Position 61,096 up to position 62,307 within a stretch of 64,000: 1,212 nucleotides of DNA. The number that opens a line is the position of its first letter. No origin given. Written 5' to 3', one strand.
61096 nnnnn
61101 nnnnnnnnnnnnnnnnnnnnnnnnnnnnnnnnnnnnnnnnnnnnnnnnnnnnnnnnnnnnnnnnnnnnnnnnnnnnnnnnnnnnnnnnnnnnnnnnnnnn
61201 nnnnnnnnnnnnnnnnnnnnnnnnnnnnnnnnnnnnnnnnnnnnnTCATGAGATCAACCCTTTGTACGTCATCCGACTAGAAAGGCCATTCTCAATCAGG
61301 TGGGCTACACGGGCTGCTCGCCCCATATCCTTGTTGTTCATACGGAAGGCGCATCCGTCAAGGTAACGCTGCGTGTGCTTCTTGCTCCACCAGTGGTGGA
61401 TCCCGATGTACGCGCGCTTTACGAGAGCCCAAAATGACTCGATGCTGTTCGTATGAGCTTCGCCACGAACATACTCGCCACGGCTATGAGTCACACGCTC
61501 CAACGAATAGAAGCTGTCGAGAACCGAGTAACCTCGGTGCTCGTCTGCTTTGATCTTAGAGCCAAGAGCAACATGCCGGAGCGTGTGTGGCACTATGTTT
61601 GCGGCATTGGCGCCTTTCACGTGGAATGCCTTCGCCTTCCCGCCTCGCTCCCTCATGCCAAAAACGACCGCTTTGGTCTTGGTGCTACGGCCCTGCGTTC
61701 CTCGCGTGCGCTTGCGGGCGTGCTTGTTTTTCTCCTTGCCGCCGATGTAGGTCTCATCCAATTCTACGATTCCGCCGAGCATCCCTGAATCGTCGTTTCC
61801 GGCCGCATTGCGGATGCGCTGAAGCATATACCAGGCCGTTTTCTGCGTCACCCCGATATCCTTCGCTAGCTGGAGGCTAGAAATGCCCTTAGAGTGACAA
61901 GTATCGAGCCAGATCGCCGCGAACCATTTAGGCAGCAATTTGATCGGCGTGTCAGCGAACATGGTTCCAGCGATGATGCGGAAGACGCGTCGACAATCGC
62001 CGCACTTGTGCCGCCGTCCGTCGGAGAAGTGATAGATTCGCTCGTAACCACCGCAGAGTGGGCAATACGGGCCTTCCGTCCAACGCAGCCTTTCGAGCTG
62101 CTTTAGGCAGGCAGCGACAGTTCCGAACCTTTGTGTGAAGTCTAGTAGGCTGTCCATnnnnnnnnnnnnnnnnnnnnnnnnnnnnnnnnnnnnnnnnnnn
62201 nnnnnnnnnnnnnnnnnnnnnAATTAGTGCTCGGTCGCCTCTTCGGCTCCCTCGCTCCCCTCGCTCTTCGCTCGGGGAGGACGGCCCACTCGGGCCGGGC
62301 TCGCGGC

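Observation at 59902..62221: IS1595-type transposase, Dam-class methyltransferase and a small PD-(D/E)XK-like nuclease form one overlapping operon inside 25-bp inverted repeats: a candidate self-mobilising restriction-modification unit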

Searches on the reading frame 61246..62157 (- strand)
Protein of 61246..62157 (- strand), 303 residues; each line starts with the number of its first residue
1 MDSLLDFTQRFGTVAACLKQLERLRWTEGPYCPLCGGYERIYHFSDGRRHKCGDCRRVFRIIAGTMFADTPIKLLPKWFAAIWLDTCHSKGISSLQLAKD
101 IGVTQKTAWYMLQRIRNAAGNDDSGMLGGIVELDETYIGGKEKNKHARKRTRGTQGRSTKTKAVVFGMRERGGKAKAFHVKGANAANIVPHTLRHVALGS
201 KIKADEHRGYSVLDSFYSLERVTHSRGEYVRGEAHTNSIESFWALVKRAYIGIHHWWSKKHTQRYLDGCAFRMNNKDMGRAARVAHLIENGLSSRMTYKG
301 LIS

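Call 3: search_protein_families(library=pfam, proteins=[window:61246-62157:-], max_evalue=0.1)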
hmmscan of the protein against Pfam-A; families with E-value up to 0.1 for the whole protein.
window:61246-62157:- (303 aa): 5 families
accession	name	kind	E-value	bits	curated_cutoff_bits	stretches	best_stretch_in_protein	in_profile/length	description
PF12762.13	DDE_Tnp_IS1595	-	3.3e-41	141.3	27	1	126-274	1-153/153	ISXO2-like transposase domain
PF12760.12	Zn_ribbon_IS1595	-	1.2e-08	35.3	25.4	1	15-57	4-45/46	Transposase zinc-ribbon domain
PF04967.18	HTH_10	-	0.026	14.8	23.1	1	90-116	22-48/53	HTH DNA binding domain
PF13901.12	RH_dom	-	0.063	13.6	28.1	0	28-59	154-185/206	Rubicon Homology Domain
PF18912.6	DZR_2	-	0.082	13.2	27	0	16-56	26-56/56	Double zinc ribbon domain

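Call 4: search_protein_families(library=ncbifam, proteins=[window:61246-62157:-], max_evalue=0.1)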
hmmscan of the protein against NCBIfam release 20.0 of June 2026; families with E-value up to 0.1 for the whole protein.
window:61246-62157:- (303 aa): 1 family
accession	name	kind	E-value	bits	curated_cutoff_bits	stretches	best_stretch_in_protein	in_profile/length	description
NF033547.1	transpos_IS1595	equivalog_domain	1.5e-55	188.4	75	1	75-275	6-214/215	IS1595 family transposase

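Call 40: search_dna_similar(query=window:61246-62157:-, collection=plasmids, mode=protein, max_rows=30)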
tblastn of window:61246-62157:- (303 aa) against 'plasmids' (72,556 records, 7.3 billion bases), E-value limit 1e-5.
Records with a match: 463; places in all: 658; records where one place covers at least 80% of the query: 333.
Best place of each record, by identity: <60% 463.
By first word of the organism name: Sinorhizobium 42; Pseudosulfitobacter 30; Ralstonia 29; Acinetobacter 29; Rhizobium 20; Xanthomonas 18; Aeromonas 17; Mesorhizobium 14; Haloarcula 11; Chondrinema 11; and 111 more.
By predicted mobility (MOB-suite, as given by PLSDB): non-mobilizable 237; conjugative 136; mobilizable 90.
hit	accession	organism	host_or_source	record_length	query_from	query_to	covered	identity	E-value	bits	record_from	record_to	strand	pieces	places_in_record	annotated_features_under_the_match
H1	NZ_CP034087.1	Methylocystis rosea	cell culture,groundwater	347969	1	303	100%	43.8%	7e-70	241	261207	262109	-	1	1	IS1595 family transposase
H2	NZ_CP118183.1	Entomospira culicis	Culex pipiens,cell culture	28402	3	302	99%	41.2%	1e-64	226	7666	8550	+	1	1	IS1595 family transposase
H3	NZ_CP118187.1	Entomospira culicis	Culex pipiens,cell culture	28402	3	302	99%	41.2%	1e-64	226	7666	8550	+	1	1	IS1595 family transposase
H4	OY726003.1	Phocaeicola massiliensis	-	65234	1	272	90%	43.3%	2e-63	223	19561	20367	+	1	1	record has no annotation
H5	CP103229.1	Bacteroides faecis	Homo sapiens,cell culture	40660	1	303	100%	37.8%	5e-61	216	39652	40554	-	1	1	IS1595 family transposase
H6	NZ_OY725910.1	Bacteroides finegoldii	-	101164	1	272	90%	40.3%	4e-58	207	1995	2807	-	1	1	none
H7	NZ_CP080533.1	Mesorhizobium sp. AR02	Oxytropis sp.,Cell culture,root nodule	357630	19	301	93%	37.6%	6e-34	170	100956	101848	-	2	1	none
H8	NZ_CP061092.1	Roseomonas marmotae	Marmota himalayana,pure culture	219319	20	299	92%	37.7%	6e-50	184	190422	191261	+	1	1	IS1595 family transposase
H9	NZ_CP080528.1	Mesorhizobium sp. AR07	Oxytropis sp.,Cell culture,root nodule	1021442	16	299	94%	37.0%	8e-41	158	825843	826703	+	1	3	record has no annotation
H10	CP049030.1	Rhodobacteraceae bacterium SC52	Apostichopus japonicus,pure ...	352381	3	264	86%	40.0%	5e-50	184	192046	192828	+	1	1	none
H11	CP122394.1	Geminicoccaceae bacterium SCSIO 64248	Montipora informis (coral)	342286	3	281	92%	35.2%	3e-33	135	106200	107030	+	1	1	IS1595 family transposase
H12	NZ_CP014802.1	Salipiger profundus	single cell,environmental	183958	15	288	90%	35.7%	2e-39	154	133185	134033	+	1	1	IS1595 family transposase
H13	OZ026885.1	Candidatus Methylocalor cossyra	-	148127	3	276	90%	35.4%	3e-41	159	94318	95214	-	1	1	transposase | protein of unknown function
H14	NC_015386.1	Treponema succinifaciens DSM 2489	colon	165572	3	275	90%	35.5%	5e-40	155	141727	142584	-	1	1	IS1595 family transposase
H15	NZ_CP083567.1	Sulfitobacter sp. W027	-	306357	7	276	89%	35.5%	8e-36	143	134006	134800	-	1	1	IS1595 family transposase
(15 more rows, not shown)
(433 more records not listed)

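Call 41: get_annotated_region(hit=H1, flank=3500)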
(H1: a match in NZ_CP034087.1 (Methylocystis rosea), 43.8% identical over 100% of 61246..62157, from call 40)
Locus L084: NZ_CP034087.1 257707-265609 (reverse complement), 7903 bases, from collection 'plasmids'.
description: Methylocystis rosea strain GW6 plasmid pGW6_1, complete sequence
organism: Methylocystis rosea (NCBI taxid 173366)
taxonomy: Bacteria; Pseudomonadota; Alphaproteobacteria; Hyphomicrobiales; Methylocystaceae; Methylocystis; Methylocystis rosea
host: -; source: cell culture,groundwater; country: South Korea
typing (MOB-suite, as given by PLSDB): mobilizable; relaxase MOBP
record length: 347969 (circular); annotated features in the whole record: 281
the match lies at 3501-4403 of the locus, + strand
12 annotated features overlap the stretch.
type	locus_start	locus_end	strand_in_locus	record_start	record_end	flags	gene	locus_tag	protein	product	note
CDS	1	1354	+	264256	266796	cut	-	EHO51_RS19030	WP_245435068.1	CusA/CzcA family heavy metal efflux RND transporter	-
CDS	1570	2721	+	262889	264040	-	-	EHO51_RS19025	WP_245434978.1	TolC family protein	GO:0055085 - transmembrane transport [Evidence IEA]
CDS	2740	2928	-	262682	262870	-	-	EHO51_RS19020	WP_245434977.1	hypothetical protein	-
CDS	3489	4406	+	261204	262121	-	-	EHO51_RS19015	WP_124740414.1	IS1595 family transposase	-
CDS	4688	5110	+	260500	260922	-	-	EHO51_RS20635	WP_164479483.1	hypothetical protein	-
CDS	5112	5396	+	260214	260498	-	-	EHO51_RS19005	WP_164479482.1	hypothetical protein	-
CDS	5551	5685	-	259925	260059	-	-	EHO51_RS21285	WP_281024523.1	hypothetical protein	-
CDS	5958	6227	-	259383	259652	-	-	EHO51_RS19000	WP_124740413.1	hypothetical protein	-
CDS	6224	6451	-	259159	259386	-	-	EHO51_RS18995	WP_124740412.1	hypothetical protein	-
CDS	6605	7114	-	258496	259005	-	-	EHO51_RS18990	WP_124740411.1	MarR family winged helix-turn-helix transcriptional regulator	GO:0006355 - regulation of DNA-templated transcription [Evidence IEA]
CDS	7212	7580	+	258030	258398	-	-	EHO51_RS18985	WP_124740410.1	antibiotic biosynthesis monooxygenase family protein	-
CDS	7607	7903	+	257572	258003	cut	-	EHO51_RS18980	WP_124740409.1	hypothetical protein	-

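Call 42: get_annotated_region(hit=H2, flank=3500)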
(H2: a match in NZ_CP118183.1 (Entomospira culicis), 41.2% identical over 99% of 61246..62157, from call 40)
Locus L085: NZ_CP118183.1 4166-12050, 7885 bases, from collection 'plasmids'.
description: Entomospira culicis strain BR151 plasmid p28, complete sequence
organism: Entomospira culicis (NCBI taxid 2719989)
taxonomy: Bacteria; Spirochaetota; Spirochaetia; Spirochaetales; Spirochaetaceae; Entomospira; Entomospira culicis
host: -; source: Culex pipiens,cell culture; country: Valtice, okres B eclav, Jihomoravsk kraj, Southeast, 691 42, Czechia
typing (MOB-suite, as given by PLSDB): non-mobilizable
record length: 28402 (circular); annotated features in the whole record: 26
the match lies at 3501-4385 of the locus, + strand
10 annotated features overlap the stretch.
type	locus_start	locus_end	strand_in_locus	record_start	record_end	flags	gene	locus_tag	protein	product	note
CDS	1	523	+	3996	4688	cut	-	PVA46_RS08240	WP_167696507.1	hypothetical protein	-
CDS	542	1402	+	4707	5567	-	-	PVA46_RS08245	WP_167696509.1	hypothetical protein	-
CDS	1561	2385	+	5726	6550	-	-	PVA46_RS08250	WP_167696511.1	Bro-N domain-containing protein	-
CDS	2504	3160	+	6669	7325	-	-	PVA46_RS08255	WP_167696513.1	hypothetical protein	-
CDS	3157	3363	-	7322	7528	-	-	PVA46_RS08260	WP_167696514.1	hypothetical protein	-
CDS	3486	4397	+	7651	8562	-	-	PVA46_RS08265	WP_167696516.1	IS1595 family transposase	-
CDS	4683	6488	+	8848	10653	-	-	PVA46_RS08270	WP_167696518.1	AAA family ATPase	-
CDS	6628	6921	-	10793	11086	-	-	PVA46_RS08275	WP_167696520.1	hypothetical protein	-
CDS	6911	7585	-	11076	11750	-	-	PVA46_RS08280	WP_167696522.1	ParA family protein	-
CDS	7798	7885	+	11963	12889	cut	-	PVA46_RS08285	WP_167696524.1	hypothetical protein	-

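Call 43: get_annotated_region(hit=H5, flank=3500)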
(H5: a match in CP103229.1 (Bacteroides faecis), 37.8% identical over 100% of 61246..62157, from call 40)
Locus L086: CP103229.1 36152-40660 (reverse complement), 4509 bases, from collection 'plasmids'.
description: Bacteroides faecis strain BFG-554 plasmid unnamed1, complete sequence
organism: Bacteroides faecis (NCBI taxid 674529)
taxonomy: Bacteria; Bacteroidota; Bacteroidia; Bacteroidales; Bacteroidaceae; Bacteroides; Bacteroides faecis
host: -; source: Homo sapiens,cell culture; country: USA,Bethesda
typing (MOB-suite, as given by PLSDB): conjugative; replicon rep_cluster_663; relaxase MOBP; mating-pair formation MPF_T
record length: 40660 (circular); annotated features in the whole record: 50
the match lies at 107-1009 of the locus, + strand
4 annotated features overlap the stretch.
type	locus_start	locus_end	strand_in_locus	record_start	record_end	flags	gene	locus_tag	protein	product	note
CDS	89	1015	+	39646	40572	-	-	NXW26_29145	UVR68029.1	IS1595 family transposase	-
CDS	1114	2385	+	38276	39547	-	-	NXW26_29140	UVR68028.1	hypothetical protein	-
CDS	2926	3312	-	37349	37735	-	-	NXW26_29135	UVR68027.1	helix-turn-helix domain-containing protein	-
CDS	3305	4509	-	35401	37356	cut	-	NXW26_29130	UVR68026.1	type IV secretion system DNA-binding domain-containing protein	-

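Call 63: search_protein_families(library=padloc, proteins=[window:61246-62157:-], max_evalue=0.01)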
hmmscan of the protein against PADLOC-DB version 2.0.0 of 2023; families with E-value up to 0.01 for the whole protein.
window:61246-62157:- (303 aa): 0 families

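Call 75: find_homologous_proteins(query=window:61246-62157:-, max_evalue=1e-20)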
Query window:61246-62157:- (303 aa): 6742 proteins with E <= 1e-20 among 8000 candidates; the best 120 are listed.
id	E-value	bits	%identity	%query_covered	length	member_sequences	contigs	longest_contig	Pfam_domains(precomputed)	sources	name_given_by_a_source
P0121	1.1e-203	694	98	100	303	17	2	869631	PF12760.13,PF12762.14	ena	-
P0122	1.7e-160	552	76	100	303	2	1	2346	PF12760.13,PF12762.14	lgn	-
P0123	5.0e-159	547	75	100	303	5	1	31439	PF12760.13,PF12762.14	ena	-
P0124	8.2e-159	546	76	100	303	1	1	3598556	PF12760.13,PF12762.14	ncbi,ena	-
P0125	2.4e-157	541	74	100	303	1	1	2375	PF12760.13,PF12762.14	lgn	-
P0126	2.2e-153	528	73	99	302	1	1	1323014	PF12760.13,PF12762.14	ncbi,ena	-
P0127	6.8e-151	520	72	100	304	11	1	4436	PF12760.13,PF12762.14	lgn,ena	-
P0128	4.6e-150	517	70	99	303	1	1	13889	PF12760.13,PF12762.14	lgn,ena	-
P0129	1.1e-149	516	72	99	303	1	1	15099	PF12760.13,PF12762.14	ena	-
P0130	6.5e-147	507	71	99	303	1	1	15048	PF12760.13,PF12762.14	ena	-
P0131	3.6e-146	505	70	100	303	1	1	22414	PF12760.13,PF12762.14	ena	-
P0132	1.5e-144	499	69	100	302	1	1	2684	PF12760.13,PF12762.14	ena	-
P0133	5.2e-144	498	70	99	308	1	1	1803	PF12760.13,PF12762.14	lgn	-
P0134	8.5e-141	487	66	99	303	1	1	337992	PF12760.13,PF12762.14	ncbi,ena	-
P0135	2.8e-140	485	66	100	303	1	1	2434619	PF12760.13,PF12762.14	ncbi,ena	-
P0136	1.9e-138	479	65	100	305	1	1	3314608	PF12760.13,PF12762.14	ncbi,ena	-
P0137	6.1e-138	478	67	97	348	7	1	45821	PF12760.13,PF12762.14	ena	-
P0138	1.2e-137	477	67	99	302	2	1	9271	PF12760.13,PF12762.14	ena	-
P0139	7.6e-137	474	67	99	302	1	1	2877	PF12760.13,PF12762.14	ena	-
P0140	5.6e-136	471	66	100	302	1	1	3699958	PF12760.13,PF12762.14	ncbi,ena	-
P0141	5.9e-133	461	64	100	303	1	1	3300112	PF12760.13,PF12762.14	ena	-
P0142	1.2e-132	460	65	100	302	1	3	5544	PF12760.13,PF12762.14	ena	-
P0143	4.0e-132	459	65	99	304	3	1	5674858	PF12760.13,PF12762.14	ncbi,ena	-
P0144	1.4e-129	450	64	99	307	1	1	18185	PF12760.13,PF12762.14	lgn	-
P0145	2.5e-129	449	63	99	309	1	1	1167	PF12760.13,PF12762.14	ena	-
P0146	1.3e-128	447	65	96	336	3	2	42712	PF12760.13,PF12762.14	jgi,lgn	-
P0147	2.0e-128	446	62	100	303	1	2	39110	PF12760.13,PF12762.14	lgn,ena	-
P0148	1.2e-127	444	62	99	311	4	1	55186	PF12760.13,PF12762.14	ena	-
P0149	1.4e-127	444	61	99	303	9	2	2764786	PF12760.13,PF12762.14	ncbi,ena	-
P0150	1.3e-126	440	62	99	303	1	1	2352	PF12760.13,PF12762.14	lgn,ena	-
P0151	3.6e-126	439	62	99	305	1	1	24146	PF12760.13,PF12762.14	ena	-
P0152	8.8e-126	438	62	99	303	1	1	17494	PF12760.13,PF12762.14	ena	-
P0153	9.2e-126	438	62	100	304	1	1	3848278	PF12760.13,PF12762.14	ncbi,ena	-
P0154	2.1e-125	436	61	99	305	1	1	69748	PF12760.13,PF12762.14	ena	-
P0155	2.3e-125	436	59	100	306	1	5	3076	PF12760.13,PF12762.14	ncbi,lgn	-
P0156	3.5e-125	436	67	90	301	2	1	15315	PF12760.13,PF12762.14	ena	-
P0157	7.6e-125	435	61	99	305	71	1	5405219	PF12760.13,PF12762.14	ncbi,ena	-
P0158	8.6e-125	434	61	99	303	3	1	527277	PF12760.13,PF12762.14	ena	-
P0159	2.8e-124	433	62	100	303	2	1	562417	PF12760.13,PF12762.14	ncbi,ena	-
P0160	3.7e-124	432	60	99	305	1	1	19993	PF12760.13,PF12762.14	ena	-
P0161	9.4e-124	431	61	99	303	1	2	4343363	PF12760.13,PF12762.14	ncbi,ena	-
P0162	2.4e-123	430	66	90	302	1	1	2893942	PF12760.13,PF12762.14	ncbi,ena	-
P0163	4.0e-123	429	62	100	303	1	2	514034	PF12760.13,PF12762.14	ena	-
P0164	5.2e-123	429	60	99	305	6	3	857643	PF12760.13,PF12762.14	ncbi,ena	-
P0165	1.0e-122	428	61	100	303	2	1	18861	PF12760.13,PF12762.14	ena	-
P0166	1.8e-122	427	61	100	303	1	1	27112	PF12760.13,PF12762.14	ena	-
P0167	2.4e-122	426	58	100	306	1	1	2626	PF12760.13,PF12762.14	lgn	-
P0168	2.8e-122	426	62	100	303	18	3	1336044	PF12760.13,PF12762.14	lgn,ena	-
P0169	4.3e-122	426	60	99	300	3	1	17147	PF12760.13,PF12762.14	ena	-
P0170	6.0e-122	425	60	100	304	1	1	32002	PF12760.13,PF12762.14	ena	-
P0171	1.0e-121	424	61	100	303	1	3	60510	PF12760.13,PF12762.14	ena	-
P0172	1.0e-121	424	61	99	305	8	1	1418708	PF12760.13,PF12762.14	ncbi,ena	-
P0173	2.1e-121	423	59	100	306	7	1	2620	PF12760.13,PF12762.14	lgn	-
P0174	2.1e-121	423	60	99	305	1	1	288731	PF12760.13,PF12762.14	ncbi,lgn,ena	-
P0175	2.5e-121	423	65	90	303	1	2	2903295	PF12760.13,PF12762.14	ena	-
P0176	3.3e-121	423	62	99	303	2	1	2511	PF12760.13,PF12762.14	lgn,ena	-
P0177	4.3e-121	422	60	99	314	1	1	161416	PF12760.13,PF12762.14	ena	-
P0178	4.5e-121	422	63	99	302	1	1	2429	PF12760.13,PF12762.14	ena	-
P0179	7.2e-121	422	60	99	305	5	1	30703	PF12760.13,PF12762.14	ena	-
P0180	2.0e-120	420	62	96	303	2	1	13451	PF12760.13,PF12762.14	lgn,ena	-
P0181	3.2e-120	419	60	100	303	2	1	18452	PF12760.13,PF12762.14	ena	-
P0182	3.4e-120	419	59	99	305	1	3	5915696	PF12760.13,PF12762.14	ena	-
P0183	5.8e-120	419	64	90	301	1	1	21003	PF12760.13,PF12762.14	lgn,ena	-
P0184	7.0e-120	418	57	99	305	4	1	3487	PF12760.13,PF12762.14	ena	-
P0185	9.9e-120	418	62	99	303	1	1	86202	PF12760.13,PF12762.14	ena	-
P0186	1.4e-119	417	60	100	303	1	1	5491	PF12760.13,PF12762.14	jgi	jgi:transposase-like protein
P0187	1.7e-119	417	61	100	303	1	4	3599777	PF12760.13,PF12762.14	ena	-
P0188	2.4e-119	417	61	100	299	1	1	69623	PF12760.13,PF12762.14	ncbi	-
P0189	2.5e-119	417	61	99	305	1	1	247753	PF12760.13,PF12762.14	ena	-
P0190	3.9e-119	416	65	90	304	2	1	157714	PF12760.13,PF12762.14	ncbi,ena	-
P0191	4.0e-119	416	59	99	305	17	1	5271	PF12760.13,PF12762.14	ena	-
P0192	6.1e-119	415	59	99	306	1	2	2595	PF12760.13,PF12762.14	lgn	-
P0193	7.8e-119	415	64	90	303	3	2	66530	PF12760.13,PF12762.14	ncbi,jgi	-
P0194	3.6e-118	413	60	100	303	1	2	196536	PF12760.13,PF12762.14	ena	-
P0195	4.6e-118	412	60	100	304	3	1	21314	PF12760.13,PF12762.14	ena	-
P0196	3.5e-117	409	57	100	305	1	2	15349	PF12760.13,PF12762.14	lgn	-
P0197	3.6e-117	409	60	99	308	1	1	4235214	PF12760.13,PF12762.14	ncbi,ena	-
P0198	1.2e-116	408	60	99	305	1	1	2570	PF12760.13,PF12762.14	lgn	-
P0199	1.3e-116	408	58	100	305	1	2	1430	PF12760.13,PF12762.14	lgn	-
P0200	1.9e-116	407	63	90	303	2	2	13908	PF12760.13,PF12762.14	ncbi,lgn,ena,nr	ncbi:MAG: IS1595 family transposase [Chloroflexota bacterium]|nr:IS1595 family transposase [Chlorofl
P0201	2.3e-116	407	60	100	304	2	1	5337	PF12760.13,PF12762.14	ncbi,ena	-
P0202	4.4e-116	406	58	99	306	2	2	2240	PF12760.13,PF12762.14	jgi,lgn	-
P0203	3.6e-115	403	59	99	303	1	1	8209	PF12760.13,PF12762.14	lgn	-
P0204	4.2e-115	403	64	90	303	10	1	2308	PF12760.13,PF12762.14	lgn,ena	-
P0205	5.6e-115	402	61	90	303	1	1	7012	PF12760.13,PF12762.14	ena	-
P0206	9.2e-115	402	57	99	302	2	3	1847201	PF12760.13,PF12762.14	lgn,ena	-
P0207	1.4e-114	401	70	80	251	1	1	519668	PF12760.13,PF12762.14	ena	-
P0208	1.6e-114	401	59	99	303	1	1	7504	PF12760.13,PF12762.14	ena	-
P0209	2.4e-114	400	61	97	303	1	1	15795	PF12760.13,PF12762.14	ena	-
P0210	3.7e-114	400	60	99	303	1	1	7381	PF12760.13,PF12762.14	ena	-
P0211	4.7e-114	399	58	99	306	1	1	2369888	PF12760.13,PF12762.14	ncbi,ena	-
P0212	8.4e-114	398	63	90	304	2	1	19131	PF12760.13,PF12762.14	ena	-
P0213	9.9e-114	398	59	99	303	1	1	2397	PF12760.13,PF12762.14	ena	-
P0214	1.1e-113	398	58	99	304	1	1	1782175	PF12760.13,PF12762.14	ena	-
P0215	1.3e-113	398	58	100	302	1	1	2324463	PF12760.13,PF12762.14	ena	-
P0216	1.4e-113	398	60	99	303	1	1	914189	PF12760.13,PF12762.14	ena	-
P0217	2.8e-113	397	62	90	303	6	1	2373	PF12760.13,PF12762.14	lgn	-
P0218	3.5e-113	396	61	90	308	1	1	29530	PF12760.13,PF12762.14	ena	-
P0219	3.8e-113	396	57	99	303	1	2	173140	PF12760.13,PF12762.14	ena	-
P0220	1.1e-112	395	58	99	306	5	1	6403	PF12760.13,PF12762.14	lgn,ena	-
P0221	2.9e-112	393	54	99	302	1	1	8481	PF12760.13,PF12762.14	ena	-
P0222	3.6e-112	393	58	100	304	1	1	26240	PF12760.13,PF12762.14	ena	-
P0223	5.6e-111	389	58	99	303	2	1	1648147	PF12760.13,PF12762.14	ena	-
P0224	8.1e-111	389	56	99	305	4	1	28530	PF12760.13,PF12762.14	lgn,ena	-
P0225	1.4e-110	388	55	100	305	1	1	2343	PF12760.13,PF12762.14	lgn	-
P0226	3.6e-110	386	57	99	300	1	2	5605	PF12760.13,PF12762.14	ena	-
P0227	1.1e-109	385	57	99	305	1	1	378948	PF12760.13,PF12762.14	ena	-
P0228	2.4e-109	384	56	99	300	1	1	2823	PF12760.13,PF12762.14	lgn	-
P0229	5.2e-109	383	54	99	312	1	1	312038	PF12760.13,PF12762.14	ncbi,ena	-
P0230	6.2e-109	382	57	99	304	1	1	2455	PF12760.13,PF12762.14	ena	-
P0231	8.3e-109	382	59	98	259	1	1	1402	PF12760.13,PF12762.14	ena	-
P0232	9.0e-109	382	57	99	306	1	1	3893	PF12760.13,PF12762.14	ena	-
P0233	9.2e-109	382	61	90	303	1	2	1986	PF12760.13,PF12762.14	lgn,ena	-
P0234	1.7e-108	381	57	99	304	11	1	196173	PF12760.13,PF12762.14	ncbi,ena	-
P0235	2.5e-108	380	56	100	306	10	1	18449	PF12760.13,PF12762.14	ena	-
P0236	4.2e-108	380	54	99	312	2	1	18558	PF12760.13,PF12762.14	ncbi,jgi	-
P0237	5.8e-108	379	57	99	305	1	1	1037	PF12760.13,PF12762.14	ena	-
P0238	9.7e-108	378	59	99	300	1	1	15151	PF12760.13,PF12762.14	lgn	-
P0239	1.0e-107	378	57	99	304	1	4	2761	PF12760.13,PF12762.14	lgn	-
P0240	1.2e-107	378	55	100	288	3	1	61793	PF12760.13,PF12762.14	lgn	-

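Call 76: find_encoding_contigs(protein=P0229, flank=4000, max_places=3)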
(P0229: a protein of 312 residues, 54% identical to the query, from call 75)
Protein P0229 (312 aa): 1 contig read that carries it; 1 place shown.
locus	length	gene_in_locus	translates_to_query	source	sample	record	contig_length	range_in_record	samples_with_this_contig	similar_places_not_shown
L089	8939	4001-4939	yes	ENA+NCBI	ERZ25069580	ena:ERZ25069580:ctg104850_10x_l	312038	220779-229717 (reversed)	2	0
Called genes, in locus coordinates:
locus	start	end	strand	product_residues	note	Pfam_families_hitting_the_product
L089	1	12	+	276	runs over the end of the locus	PF13489:Methyltransf_23, PF05175:MTS (weak), PF13847:Methyltransf_31, PF08241:Methyltransf_11, PF08242:Methyltransf_12, PF13649:Methyltransf_25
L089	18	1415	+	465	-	PF13807:GNVR (faint)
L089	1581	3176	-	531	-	PF05731:TROVE, PF25045:vWA_Ro60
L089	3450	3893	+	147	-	-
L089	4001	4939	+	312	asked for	PF12760:Zn_ribbon_IS1595, PF12762:DDE_Tnp_IS1595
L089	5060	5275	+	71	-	-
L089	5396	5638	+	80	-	-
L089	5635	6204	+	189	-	-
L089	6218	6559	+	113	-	-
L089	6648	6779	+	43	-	-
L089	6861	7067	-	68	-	-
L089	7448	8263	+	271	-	PF00248:Aldo_ket_red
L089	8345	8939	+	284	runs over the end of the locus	PF00528:BPD_transp_1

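Call 77: find_encoding_contigs(protein=P0236, flank=4000, max_places=3)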
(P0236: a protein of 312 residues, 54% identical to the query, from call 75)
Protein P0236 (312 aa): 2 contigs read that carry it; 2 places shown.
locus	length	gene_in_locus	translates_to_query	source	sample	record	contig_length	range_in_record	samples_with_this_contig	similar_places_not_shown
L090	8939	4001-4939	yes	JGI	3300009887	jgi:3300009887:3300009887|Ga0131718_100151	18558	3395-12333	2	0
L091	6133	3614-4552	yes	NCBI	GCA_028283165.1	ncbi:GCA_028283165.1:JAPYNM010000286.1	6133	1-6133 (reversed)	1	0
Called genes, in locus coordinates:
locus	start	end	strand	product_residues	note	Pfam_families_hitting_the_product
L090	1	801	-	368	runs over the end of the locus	PF00557:Peptidase_M24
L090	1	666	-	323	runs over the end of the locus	PF00557:Peptidase_M24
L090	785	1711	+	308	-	PF00318:Ribosomal_S2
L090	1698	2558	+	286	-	PF00889:EF_TS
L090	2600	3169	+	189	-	PF01765:RRF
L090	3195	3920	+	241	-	PF01255:Prenyltransf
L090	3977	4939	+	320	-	PF12760:Zn_ribbon_IS1595, PF12762:DDE_Tnp_IS1595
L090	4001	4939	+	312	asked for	PF12760:Zn_ribbon_IS1595, PF12762:DDE_Tnp_IS1595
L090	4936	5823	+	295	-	PF02086:MethyltransfD12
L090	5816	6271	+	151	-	PF20472:PDDEXK_11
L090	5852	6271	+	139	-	PF20472:PDDEXK_11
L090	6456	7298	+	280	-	PF01148:CTP_transf_1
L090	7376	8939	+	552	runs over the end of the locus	PF01268:FTHFS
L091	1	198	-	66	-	?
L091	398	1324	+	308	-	PF00318:Ribosomal_S2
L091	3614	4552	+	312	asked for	PF12760:Zn_ribbon_IS1595, PF12762:DDE_Tnp_IS1595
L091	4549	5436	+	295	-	PF02086:MethyltransfD12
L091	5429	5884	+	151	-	PF20472:PDDEXK_11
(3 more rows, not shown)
